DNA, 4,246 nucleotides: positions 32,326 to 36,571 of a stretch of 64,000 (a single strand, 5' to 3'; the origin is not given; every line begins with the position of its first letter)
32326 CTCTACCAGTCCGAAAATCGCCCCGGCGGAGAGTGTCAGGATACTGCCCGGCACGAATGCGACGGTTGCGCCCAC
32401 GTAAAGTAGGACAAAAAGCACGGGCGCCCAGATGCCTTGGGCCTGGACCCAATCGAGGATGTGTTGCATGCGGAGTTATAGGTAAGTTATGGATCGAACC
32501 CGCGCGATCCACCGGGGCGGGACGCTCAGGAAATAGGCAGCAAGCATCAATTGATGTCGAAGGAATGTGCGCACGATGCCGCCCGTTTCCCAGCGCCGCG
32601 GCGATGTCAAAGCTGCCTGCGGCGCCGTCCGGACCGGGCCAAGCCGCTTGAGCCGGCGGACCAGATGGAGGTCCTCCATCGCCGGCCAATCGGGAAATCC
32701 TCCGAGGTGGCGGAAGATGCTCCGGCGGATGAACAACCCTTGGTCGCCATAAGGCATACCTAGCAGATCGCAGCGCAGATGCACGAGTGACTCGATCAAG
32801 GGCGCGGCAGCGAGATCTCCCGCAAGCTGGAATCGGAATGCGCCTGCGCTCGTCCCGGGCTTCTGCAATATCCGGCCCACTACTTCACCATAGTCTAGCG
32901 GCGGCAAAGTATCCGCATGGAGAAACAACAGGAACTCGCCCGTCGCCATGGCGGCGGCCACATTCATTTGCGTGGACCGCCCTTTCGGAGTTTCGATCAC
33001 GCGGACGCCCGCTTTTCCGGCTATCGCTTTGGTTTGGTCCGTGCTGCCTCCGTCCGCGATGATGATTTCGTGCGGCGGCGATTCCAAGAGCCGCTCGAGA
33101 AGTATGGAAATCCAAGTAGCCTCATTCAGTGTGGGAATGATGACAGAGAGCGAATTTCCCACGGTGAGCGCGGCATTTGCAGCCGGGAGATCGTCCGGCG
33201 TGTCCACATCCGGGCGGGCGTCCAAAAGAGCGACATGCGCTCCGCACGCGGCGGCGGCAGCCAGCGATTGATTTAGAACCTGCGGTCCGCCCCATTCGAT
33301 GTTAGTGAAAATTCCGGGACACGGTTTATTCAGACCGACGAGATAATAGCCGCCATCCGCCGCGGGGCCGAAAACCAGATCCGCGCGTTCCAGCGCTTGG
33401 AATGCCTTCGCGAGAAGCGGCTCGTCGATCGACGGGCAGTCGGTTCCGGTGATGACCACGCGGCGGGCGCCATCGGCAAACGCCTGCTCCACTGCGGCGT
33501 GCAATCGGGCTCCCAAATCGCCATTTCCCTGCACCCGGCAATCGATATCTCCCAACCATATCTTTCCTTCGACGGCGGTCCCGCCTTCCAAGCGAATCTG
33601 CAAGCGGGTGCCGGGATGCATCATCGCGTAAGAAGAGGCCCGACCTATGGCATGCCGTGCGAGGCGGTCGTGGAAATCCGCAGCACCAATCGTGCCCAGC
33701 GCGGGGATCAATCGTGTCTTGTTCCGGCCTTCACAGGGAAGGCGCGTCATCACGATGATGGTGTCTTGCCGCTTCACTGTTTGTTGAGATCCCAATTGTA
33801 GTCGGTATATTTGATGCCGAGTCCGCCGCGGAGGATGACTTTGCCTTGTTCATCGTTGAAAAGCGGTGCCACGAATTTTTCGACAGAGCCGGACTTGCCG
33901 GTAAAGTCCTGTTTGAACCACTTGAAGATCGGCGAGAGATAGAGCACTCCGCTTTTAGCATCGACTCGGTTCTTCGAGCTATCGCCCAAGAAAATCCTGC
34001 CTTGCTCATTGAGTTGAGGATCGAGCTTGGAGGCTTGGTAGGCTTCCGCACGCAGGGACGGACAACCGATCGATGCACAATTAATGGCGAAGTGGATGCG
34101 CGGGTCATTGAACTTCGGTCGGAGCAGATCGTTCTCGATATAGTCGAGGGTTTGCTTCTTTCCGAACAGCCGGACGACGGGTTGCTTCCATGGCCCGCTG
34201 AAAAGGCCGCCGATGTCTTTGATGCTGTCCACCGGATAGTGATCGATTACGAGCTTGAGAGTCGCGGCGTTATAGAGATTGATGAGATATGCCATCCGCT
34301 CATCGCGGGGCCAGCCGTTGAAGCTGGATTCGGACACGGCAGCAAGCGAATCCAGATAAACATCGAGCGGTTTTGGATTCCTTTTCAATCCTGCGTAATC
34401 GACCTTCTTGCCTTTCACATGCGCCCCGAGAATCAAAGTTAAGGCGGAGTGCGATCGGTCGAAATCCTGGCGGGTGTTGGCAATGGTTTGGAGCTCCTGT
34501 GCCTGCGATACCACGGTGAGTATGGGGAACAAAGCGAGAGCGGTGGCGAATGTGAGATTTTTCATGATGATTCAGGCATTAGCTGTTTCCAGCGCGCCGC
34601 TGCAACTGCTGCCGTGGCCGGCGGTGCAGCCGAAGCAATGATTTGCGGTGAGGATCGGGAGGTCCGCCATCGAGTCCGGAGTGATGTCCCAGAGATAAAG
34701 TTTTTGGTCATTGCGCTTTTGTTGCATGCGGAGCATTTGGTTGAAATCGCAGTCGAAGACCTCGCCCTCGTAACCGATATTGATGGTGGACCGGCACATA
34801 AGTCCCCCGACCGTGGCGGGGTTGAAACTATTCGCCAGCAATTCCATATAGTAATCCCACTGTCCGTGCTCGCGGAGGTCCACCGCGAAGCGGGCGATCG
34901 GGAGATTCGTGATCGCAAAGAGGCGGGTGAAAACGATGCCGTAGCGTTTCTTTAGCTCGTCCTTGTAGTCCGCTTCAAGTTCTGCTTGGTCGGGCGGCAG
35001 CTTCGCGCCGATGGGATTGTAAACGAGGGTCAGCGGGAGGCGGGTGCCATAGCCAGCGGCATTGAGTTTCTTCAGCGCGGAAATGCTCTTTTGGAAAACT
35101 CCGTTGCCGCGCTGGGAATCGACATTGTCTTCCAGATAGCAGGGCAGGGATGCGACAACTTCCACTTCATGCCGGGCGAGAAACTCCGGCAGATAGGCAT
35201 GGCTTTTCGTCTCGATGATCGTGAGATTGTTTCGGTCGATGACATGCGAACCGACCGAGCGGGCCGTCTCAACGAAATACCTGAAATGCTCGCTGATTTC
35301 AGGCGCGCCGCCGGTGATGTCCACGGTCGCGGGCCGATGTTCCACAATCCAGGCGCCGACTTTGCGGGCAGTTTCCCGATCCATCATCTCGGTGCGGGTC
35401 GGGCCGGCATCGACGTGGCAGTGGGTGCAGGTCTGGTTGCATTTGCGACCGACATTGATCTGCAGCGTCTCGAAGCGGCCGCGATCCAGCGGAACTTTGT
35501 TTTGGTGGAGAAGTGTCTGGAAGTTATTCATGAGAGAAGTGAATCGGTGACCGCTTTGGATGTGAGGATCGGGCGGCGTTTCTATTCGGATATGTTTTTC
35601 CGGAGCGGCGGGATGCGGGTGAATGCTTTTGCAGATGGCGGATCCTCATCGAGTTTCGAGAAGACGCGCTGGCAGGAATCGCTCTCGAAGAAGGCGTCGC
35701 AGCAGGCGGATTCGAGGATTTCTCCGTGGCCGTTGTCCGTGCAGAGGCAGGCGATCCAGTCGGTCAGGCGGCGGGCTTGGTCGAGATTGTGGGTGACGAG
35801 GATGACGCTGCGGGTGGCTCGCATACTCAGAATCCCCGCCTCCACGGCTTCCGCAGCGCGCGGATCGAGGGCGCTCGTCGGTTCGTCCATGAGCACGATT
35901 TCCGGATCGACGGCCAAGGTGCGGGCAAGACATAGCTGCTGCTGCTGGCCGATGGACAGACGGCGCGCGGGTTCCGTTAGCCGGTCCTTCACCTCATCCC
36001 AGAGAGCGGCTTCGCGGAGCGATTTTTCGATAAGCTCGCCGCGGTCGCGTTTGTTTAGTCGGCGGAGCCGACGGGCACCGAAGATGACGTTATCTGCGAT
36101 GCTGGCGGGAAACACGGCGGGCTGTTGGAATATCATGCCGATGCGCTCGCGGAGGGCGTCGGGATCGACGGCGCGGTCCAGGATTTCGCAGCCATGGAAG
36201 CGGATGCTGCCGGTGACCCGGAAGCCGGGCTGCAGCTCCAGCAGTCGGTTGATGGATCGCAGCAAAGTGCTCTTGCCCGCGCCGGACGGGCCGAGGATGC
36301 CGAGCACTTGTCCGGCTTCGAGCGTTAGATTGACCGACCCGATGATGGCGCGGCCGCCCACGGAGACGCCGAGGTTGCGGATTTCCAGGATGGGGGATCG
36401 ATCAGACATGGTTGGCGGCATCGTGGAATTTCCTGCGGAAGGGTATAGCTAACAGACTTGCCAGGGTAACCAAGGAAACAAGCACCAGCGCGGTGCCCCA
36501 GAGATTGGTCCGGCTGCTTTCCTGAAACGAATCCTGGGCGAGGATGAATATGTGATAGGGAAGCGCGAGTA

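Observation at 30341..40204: Ten-gene organoarsenic (arsenosugar) biosynthesis operon with its own dedicated ABC transporter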

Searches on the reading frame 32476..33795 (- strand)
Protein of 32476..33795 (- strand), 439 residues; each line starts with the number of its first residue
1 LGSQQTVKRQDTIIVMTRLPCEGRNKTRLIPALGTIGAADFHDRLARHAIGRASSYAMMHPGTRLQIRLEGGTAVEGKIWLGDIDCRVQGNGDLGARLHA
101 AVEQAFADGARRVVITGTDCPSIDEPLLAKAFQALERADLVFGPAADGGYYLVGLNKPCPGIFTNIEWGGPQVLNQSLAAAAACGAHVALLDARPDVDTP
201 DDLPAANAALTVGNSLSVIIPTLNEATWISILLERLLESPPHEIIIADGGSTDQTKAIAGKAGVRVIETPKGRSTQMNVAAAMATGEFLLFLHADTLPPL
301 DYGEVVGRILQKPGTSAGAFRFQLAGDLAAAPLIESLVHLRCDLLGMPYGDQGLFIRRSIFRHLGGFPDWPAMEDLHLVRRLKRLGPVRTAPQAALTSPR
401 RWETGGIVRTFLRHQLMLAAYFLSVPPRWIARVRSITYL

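Call 3: search_protein_families(library=pfam, proteins=[window:32476-33795:-])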
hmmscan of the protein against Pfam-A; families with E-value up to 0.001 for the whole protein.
window:32476-33795:- (439 aa): 5 families
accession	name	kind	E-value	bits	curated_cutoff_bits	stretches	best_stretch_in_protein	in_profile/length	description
PF09837.15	DUF2064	-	1.1e-31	109.6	25.8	1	73-169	23-119/120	Uncharacterized protein conserved in bacteria (DUF2064)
PF00535.33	Glycos_transf_2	-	1.1e-18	68.2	23.3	1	217-312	1-105/168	Glycosyl transferase family 2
PF12804.13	NTP_transf_3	-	8.5e-06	26.5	27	0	95-150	73-127/160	MobA-like NTP transferase domain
PF01983.22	CofC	-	7.5e-05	22.5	22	1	98-157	75-135/217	Guanylyl transferase CofC like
PF13641.12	Glyco_tranf_2_3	-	0.00018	22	27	0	216-386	3-198/230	Glycosyltransferase like family 2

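Call 4: search_protein_families(library=ncbifam, proteins=[window:32476-33795:-])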
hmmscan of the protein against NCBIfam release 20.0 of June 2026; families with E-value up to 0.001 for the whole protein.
window:32476-33795:- (439 aa): 14 families
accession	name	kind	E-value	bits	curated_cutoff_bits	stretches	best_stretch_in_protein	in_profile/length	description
TIGR04283.1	glyco_like_mftF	equivalog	5.4e-69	232.1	182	1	216-432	1-219/221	TIGR04283 family arsenosugar biosynthesis glycosyltransferase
TIGR04282.1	glyco_like_cofC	hypoth_equivalog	6.1e-55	185.9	134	1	13-203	1-189/189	TIGR04282 family arsenosugar biosynthesis glycosyltransferase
TIGR03965.1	mycofact_glyco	equivalog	7.7e-11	41.5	280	1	214-314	74-183/467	mycofactocin biosynthesis glycosyltransferase MftF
TIGR04182.1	glyco_TIGR04182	equivalog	1.7e-10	40.8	325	1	217-296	3-83/293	S-layer glycoprotein N-glycosyltransferase AglJ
NF010496.0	PRK13915.1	equivalog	2.7e-07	30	262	1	212-295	29-126/307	glucosyl-3-phosphoglycerate synthase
NF041875.1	EPS_EpsD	equivalog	2.9e-07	30.2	370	1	216-299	1-93/325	exopolysaccharide biosynthesis glycosyltransferase EpsD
TIGR03552.1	F420_cofC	equivalog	5.6e-07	29.4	105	1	93-206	71-187/196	2-phospho-L-lactate guanylyltransferase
NF058614.1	PPMAGASynPpgS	equivalog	4.1e-05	23.1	370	1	218-271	4-56/226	polyprenyl-phospho-N-acetylgalactosaminyl synthase PpgS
TIGR03937.1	PgaC_IcaA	equivalog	5.7e-05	22.3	422.3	1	213-297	44-137/407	poly-beta-1,6-N-acetyl-D-glucosamine synthase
NF007482.0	PRK10073.1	equivalog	6.5e-05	22.1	423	1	214-296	6-96/334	glycosyltransferase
NF050819.1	PolSacchBiosHfsG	equivalog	0.00049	19.4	500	1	213-299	11-105/302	polysaccharide biosynthesis protein HfsG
NF045692.1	OglycostaseCruG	equivalog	0.00068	18.7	600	0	213-259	40-88/386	2'-O-glycosyltransferase CruG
NF038302.1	EPS_HpsE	equivalog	0.00075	18.6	300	0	216-332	3-132/307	hormogonium polysaccharide biosynthesis glycosyltransferase HpsE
TIGR04440.1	glyco_TIGR04440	domain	0.00091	19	70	0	216-258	2-45/215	TIGR00180 family glycosyltransferase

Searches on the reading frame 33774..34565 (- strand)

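Call 3: search_protein_families(library=pfam, proteins=[window:33774-34565:-])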
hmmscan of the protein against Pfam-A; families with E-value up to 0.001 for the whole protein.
window:33774-34565:- (263 aa): 1 family
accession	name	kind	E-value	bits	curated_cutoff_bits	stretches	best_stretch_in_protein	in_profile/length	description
PF04784.19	DUF547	-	2.2e-24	86.3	27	1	83-193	2-125/125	Protein of unknown function, DUF547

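Call 4: search_protein_families(library=ncbifam, proteins=[window:33774-34565:-])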
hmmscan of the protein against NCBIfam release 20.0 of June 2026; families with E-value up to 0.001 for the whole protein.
window:33774-34565:- (263 aa): 0 families

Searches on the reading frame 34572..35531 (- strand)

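Call 3: search_protein_families(library=pfam, proteins=[window:34572-35531:-])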
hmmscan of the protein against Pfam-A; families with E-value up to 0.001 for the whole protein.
window:34572-35531:- (319 aa): 2 families
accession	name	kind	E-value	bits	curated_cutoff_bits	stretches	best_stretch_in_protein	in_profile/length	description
PF12345.13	DUF3641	-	5.1e-52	175.9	24.9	1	178-313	1-134/134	Protein of unknown function (DUF3641)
PF04055.27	Radical_SAM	-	1.5e-06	28.9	29.5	1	25-162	1-142/166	Radical SAM superfamily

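Call 4: search_protein_families(library=ncbifam, proteins=[window:34572-35531:-])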
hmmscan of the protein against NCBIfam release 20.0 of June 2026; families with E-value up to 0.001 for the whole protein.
window:34572-35531:- (319 aa): 22 families
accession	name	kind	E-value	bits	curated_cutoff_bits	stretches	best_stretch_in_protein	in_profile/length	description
TIGR04167.1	rSAM_SeCys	equivalog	4.3e-128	426.8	300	1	15-314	2-303/303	arsenosugar biosynthesis radical SAM (seleno)protein ArsS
NF050035.1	rSAM_WgK_link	exception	4.7e-09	35.7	650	1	23-158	11-145/367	radical SAM/SPASM peptide maturase WgkB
TIGR03962.1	mycofact_rSAM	equivalog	8.2e-09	35.1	265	1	26-162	17-150/339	mycofactocin radical SAM maturase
NF045646.2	rSAM_Se_TrsS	equivalog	8.8e-07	27.8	490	1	24-170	89-236/441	radical SAM (seleno)protein TrsS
TIGR04078.1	rSAM_yydG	equivalog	3.6e-06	26.7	300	1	21-76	1-57/309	YydG family radical SAM peptide epimerase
TIGR03978.1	rSAM_paired_1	equivalog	5.6e-06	25.4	370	1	27-157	89-228/466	His-Xaa-Ser system radical SAM maturase HxsB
NF049973.1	radical_Rv1681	equivalog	5.7e-06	25.5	380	1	30-170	81-220/326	Rv1681 family radical SAM protein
TIGR04317.1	W_rSAM_matur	equivalog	5.8e-06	25.7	380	1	21-158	4-138/349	tungsten cofactor oxidoreductase radical SAM maturase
NF045574.1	sacti_mat_StsB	exception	5.8e-06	25.4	625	1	20-161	95-233/466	StsB family radical SAM/SPASM domain sactipeptide maturase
TIGR04055.1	rSAM_NirJ2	equivalog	7.5e-06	25.7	500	1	26-164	5-141/326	putative heme d1 biosynthesis radical SAM protein NirJ2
TIGR02668.1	moaA_archaeal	equivalog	9.1e-06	24.9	325.25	1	21-95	10-85/303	GTP 3',8-cyclase MoaA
TIGR02666.1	moaA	equivalog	1.5e-05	24.2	284.05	1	20-95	9-88/336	GTP 3',8-cyclase MoaA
NF001199.0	PRK00164.2-1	equivalog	1.7e-05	24.2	231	1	21-94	12-86/308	GTP 3',8-cyclase MoaA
TIGR04083.1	rSAM_pep_methan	hypoth_equivalog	2.4e-05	23.4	300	1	31-169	10-149/376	TIGR04083 family peptide-modifying radical SAM enzyme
TIGR04054.1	rSAM_NirJ1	equivalog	2.8e-05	22.9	650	1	23-166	38-179/387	putative heme d1 biosynthesis radical SAM protein NirJ1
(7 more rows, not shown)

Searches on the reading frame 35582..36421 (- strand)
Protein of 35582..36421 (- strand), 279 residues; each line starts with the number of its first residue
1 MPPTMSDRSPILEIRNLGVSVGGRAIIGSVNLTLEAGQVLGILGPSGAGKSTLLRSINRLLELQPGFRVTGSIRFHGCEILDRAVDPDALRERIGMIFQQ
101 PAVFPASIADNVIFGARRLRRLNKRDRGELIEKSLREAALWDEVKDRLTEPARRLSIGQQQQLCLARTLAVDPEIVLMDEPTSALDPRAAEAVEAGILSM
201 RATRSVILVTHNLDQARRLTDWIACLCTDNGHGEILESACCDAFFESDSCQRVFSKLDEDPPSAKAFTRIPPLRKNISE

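Call 3: search_protein_families(library=pfam, proteins=[window:35582-36421:-])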
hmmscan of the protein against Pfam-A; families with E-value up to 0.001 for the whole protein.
window:35582-36421:- (279 aa): 4 families
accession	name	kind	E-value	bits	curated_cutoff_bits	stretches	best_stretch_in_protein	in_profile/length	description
PF00005.33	ABC_tran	-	1.2e-29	104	25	1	29-183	3-137/137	ABC transporter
PF13304.12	AAA_21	-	2.4e-12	48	27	1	127-212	191-299/304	AAA domain, putative AbiEii toxin, Type IV TA system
PF02463.25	SMC_N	-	0.00043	20.2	40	0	39-222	26-208/220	RecF/RecN/SMC N terminal domain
PF13401.12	AAA_22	-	0.00053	20.7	27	0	39-137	7-81/130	AAA domain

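Call 4: search_protein_families(library=ncbifam, proteins=[window:35582-36421:-])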
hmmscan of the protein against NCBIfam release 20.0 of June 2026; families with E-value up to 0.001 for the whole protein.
window:35582-36421:- (279 aa): 189 families (the best 25 are shown)
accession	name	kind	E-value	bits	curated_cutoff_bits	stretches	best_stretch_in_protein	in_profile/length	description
TIGR00972.1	3a0107s01c2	equivalog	3.4e-77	259.1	343.2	1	12-251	2-237/248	phosphate ABC transporter ATP-binding protein PstB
NF010860.0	PRK14267.1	equivalog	9.3e-58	195.8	412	1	12-246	5-237/253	phosphate ABC transporter ATP-binding protein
NF010851.0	PRK14258.1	subfamily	1.4e-54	185.2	425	1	5-249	1-248/261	phosphate ABC transporter ATP-binding protein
NF010864.0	PRK14271.1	equivalog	2.8e-54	184.1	561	1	9-246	19-251/276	phosphate ABC transporter ATP-binding protein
NF010840.0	PRK14246.1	equivalog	4.7e-48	164.1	425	1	11-247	10-242/257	phosphate ABC transporter ATP-binding protein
TIGR02857.1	CydD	equivalog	2.2e-39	135.8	435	1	7-220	317-524/529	thiol reductant ABC exporter subunit CydD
NF007027.0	PRK09493.1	equivalog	2e-38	132.1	379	1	12-249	2-228/240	glutamine ABC transporter ATP-binding protein GlnQ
TIGR01186.1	proV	subfamily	2.1e-37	129.1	326.6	1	22-227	4-204/363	betaine/proline/choline family ABC transporter ATP-binding protein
NF008428.0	PRK11264.1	equivalog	4.5e-36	124.3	406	1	12-252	4-239/250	L-cystine ABC transporter ATP-binding protein TcyN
TIGR04521.1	ECF_ATPase_2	equivalog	8e-35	120.3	330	1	27-227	21-219/279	energy-coupling factor transporter ATPase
TIGR02868.1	CydC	equivalog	2.8e-34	118.7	329.05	1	8-213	331-530/530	thiol reductant ABC exporter subunit CydC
TIGR02315.1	ABC_phnC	equivalog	9.9e-34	116.8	266.1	1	11-226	1-219/243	phosphonate ABC transporter ATP-binding protein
TIGR03375.1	type_I_sec_LssB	subfamily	2e-31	109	693.1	1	26-213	482-662/696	type I secretion system permease/ATPase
TIGR03265.1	PhnT2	equivalog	2.4e-31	109.3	457.7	1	10-226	3-208/353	putative 2-aminoethylphosphonate ABC transporter ATP-binding protein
NF008338.0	PRK11124.1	equivalog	5.7e-31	107.9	369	1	13-245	4-229/242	arginine ABC transporter ATP-binding protein ArtP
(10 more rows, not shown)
